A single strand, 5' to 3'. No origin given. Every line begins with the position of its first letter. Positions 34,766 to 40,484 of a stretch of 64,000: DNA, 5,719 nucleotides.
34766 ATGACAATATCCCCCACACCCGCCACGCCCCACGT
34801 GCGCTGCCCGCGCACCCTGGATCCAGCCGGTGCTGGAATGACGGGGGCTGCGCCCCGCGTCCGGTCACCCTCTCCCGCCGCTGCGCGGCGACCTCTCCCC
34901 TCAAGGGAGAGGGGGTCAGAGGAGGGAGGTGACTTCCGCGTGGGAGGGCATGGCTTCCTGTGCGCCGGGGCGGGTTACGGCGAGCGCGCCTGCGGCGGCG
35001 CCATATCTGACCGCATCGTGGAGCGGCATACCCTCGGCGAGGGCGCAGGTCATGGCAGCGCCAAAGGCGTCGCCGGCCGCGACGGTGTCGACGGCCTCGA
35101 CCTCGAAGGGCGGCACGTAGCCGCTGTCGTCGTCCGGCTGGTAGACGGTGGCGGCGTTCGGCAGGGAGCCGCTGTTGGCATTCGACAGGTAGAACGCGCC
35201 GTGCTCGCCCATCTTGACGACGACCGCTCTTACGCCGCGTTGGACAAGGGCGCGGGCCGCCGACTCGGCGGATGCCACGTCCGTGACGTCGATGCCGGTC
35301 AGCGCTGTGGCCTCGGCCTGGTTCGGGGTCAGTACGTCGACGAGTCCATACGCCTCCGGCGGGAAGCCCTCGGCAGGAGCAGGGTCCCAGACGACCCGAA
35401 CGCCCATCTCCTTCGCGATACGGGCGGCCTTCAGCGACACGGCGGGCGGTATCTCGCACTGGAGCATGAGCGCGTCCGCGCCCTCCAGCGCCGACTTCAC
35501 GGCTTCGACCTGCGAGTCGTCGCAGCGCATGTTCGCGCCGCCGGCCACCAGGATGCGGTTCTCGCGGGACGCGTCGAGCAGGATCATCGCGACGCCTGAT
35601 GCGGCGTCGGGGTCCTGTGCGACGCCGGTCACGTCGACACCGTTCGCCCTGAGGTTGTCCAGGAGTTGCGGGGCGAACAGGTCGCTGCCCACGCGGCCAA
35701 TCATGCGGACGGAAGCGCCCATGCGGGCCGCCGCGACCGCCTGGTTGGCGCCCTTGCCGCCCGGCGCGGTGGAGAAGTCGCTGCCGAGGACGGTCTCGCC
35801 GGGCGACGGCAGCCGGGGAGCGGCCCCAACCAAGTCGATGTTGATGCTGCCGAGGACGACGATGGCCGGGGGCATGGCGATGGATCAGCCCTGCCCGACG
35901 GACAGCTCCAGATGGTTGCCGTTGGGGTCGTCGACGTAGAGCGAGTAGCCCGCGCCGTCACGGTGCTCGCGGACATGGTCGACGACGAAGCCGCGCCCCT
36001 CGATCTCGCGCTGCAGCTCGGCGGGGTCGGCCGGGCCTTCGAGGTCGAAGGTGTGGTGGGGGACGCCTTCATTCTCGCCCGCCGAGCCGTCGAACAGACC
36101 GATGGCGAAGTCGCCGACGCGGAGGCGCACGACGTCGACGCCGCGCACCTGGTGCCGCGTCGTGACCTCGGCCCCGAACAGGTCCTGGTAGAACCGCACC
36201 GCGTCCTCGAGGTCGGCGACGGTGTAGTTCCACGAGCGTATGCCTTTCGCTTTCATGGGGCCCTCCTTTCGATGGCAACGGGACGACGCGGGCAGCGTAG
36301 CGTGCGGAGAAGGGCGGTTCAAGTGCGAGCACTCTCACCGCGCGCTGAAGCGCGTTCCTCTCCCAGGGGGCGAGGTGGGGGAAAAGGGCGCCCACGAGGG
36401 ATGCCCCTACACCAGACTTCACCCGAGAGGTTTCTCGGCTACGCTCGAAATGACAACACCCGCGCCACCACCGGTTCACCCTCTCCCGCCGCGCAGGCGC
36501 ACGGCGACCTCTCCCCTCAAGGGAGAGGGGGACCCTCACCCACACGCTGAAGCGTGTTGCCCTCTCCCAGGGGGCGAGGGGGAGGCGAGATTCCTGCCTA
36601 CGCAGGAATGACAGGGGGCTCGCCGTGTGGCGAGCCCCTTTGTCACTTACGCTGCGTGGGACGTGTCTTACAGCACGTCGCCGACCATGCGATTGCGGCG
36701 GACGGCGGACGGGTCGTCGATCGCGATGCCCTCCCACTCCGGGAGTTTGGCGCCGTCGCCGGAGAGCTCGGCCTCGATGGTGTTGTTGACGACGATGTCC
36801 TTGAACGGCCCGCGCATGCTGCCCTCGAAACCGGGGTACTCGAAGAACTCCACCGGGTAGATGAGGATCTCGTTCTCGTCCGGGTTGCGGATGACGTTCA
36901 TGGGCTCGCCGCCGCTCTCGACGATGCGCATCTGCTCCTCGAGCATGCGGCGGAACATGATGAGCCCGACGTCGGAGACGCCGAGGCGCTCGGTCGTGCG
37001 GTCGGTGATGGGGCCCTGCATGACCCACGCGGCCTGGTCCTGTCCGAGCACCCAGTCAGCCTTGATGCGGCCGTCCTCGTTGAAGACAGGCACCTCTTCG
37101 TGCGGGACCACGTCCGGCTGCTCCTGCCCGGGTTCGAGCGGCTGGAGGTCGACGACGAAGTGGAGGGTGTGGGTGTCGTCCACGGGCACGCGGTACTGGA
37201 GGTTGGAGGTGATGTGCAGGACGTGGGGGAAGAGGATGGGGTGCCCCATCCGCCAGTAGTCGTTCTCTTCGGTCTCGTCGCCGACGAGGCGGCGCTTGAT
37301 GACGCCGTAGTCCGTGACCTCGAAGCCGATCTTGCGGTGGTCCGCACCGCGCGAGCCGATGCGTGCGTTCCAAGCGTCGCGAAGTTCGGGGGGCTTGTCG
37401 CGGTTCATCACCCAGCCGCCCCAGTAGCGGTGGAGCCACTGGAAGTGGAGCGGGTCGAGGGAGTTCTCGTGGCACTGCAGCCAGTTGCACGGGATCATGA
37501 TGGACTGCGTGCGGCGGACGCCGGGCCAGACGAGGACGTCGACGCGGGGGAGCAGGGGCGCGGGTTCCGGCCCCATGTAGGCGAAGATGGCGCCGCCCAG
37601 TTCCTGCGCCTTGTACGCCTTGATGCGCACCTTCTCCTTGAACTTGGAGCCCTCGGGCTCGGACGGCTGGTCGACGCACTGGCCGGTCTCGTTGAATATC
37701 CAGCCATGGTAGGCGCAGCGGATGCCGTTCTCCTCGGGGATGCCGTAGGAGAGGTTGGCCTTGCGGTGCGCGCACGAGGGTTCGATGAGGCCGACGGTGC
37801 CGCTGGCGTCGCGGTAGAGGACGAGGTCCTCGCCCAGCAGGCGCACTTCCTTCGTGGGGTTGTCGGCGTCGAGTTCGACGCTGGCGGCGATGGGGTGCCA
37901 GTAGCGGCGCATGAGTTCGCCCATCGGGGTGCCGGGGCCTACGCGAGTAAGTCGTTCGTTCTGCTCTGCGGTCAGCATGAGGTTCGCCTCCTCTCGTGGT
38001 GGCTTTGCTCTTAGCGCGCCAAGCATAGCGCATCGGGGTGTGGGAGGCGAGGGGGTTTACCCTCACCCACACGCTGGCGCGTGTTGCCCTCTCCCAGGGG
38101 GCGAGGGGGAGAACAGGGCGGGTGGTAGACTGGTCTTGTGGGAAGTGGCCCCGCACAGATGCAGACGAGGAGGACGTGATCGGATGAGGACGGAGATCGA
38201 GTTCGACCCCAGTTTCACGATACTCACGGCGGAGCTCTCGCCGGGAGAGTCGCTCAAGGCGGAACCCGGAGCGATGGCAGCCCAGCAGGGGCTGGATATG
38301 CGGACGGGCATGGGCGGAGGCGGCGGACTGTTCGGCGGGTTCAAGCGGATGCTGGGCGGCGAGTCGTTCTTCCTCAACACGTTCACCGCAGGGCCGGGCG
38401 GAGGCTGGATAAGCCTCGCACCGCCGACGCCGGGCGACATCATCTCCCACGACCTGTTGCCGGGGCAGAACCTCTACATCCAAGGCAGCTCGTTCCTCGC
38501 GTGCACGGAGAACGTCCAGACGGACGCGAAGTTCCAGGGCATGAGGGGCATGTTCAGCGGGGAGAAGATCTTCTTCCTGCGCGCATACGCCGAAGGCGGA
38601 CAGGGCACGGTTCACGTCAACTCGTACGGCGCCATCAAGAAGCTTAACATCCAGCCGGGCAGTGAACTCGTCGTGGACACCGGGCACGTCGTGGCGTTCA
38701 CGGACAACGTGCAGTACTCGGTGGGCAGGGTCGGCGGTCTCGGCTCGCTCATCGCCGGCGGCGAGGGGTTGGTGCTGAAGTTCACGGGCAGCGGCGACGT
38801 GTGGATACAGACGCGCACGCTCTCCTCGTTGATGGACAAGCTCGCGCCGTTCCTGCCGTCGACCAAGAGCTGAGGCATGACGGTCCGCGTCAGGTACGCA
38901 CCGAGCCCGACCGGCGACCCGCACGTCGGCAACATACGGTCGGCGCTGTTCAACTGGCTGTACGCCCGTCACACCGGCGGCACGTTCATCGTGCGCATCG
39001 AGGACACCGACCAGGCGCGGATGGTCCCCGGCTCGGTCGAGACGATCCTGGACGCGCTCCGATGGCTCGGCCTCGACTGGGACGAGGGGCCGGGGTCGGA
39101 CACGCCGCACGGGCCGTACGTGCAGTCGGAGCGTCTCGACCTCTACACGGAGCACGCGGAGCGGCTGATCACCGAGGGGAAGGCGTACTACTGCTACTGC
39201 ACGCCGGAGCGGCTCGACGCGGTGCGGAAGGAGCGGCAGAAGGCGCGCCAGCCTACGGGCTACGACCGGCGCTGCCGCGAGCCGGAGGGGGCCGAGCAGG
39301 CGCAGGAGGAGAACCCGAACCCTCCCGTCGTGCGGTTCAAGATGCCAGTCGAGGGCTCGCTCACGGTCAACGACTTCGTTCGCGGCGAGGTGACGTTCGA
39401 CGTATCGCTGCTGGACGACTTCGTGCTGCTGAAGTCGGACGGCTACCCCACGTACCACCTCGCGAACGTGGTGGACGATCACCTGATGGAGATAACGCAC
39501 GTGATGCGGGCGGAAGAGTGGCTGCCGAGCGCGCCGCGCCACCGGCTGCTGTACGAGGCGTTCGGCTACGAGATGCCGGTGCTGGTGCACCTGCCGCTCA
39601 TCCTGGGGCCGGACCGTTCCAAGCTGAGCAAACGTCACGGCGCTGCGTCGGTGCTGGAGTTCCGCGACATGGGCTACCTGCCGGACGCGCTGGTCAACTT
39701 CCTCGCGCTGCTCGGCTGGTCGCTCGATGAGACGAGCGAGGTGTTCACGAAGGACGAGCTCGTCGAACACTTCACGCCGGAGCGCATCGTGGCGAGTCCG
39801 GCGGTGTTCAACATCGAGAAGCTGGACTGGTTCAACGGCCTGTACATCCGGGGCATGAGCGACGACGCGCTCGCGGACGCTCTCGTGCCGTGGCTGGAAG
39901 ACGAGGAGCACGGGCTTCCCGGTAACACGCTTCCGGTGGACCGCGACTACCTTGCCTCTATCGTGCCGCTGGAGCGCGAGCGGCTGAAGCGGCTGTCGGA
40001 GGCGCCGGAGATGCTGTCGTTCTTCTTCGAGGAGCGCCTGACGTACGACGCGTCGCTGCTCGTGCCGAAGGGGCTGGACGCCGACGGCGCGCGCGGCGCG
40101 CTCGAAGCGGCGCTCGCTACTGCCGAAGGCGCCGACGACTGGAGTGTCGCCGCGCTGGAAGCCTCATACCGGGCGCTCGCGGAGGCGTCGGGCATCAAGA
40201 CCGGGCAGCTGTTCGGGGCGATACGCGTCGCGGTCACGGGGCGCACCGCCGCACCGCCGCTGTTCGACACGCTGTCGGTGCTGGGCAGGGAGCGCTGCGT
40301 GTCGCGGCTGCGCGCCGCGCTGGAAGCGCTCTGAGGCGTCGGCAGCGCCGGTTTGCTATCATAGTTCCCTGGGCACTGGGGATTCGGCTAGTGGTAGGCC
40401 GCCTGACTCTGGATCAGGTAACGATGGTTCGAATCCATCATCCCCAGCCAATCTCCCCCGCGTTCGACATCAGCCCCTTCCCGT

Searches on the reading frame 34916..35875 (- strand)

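Call 10: search_protein_families(library=pfam, proteins=[window:34916-35875:-], max_evalue=0.001)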
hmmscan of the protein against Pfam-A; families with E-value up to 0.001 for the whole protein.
window:34916-35875:- (319 aa): 2 families
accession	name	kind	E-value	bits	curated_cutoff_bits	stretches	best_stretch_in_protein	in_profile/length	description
PF00294.29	PfkB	-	1.8e-68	231.5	25.8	1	5-310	4-300/302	pfkB family carbohydrate kinase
PF08543.17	Phos_pyr_kin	-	4.2e-13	49.7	27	1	177-292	118-224/246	Phosphomethylpyrimidine kinase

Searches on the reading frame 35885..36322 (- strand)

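Call 27: search_protein_families(library=pfam, proteins=[window:35885-36322:-])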
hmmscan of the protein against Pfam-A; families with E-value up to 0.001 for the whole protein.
window:35885-36322:- (145 aa): 2 families
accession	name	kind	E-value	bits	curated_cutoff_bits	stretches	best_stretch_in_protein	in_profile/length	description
PF00903.31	Glyoxalase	-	2.2e-09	38.2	20.6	1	33-140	7-121/121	Glyoxalase/Bleomycin resistance protein/Dioxygenase superfamily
PF18029.7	Glyoxalase_6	-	0.00015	22.8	23.6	1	35-140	6-105/106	Glyoxalase-like domain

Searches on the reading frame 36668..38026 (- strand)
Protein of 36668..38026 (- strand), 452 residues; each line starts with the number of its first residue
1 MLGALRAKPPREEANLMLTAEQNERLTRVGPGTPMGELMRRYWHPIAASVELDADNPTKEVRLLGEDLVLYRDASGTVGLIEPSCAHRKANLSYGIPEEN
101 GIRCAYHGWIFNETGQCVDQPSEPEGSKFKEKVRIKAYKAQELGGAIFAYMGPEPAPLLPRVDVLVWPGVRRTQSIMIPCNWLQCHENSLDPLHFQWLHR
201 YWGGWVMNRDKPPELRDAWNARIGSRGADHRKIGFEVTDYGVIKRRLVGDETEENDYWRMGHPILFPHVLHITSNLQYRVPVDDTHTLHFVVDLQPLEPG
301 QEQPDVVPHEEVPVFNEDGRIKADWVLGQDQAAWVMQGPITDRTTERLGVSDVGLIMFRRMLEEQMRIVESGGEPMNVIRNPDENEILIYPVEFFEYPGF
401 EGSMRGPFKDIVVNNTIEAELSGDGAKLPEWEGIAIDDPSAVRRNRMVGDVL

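Call 27: search_protein_families(library=pfam, proteins=[window:36668-38026:-])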
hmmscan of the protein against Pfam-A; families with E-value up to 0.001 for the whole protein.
window:36668-38026:- (452 aa): 2 families
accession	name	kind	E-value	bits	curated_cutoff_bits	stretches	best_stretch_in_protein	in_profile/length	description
PF00355.32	Rieske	-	1.1e-18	67.4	20.3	1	43-125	2-83/88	Rieske [2Fe-2S] domain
PF19301.5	LigXa_C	-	8e-13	48.6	27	1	328-376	208-256/304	LigXa C-terminal domain like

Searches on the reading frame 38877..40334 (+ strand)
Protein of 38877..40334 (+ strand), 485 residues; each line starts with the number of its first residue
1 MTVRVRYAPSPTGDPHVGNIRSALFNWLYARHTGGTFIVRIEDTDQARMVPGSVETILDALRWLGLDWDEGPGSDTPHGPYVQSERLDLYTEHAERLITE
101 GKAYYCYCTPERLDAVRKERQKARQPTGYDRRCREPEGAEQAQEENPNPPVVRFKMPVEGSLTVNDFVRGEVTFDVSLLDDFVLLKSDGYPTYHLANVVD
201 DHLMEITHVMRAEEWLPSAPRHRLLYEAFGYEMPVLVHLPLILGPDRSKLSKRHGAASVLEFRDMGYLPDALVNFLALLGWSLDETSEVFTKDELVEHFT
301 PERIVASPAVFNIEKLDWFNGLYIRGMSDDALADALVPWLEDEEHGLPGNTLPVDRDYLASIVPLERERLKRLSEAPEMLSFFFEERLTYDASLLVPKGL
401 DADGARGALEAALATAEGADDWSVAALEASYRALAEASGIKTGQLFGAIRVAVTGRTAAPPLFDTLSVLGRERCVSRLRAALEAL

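Call 27: search_protein_families(library=pfam, proteins=[window:38877-40334:+])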
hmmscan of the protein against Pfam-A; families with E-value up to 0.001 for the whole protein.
window:38877-40334:+ (485 aa): 2 families
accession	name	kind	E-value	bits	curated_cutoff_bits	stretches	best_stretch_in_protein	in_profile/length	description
PF00749.27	tRNA-synt_1c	-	3.6e-103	345.2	23.4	1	3-318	2-314/314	tRNA synthetases class I (E and Q), catalytic domain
PF19269.4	Anticodon_2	-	3e-32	112.4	23.6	1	332-482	2-141/141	Anticodon binding domain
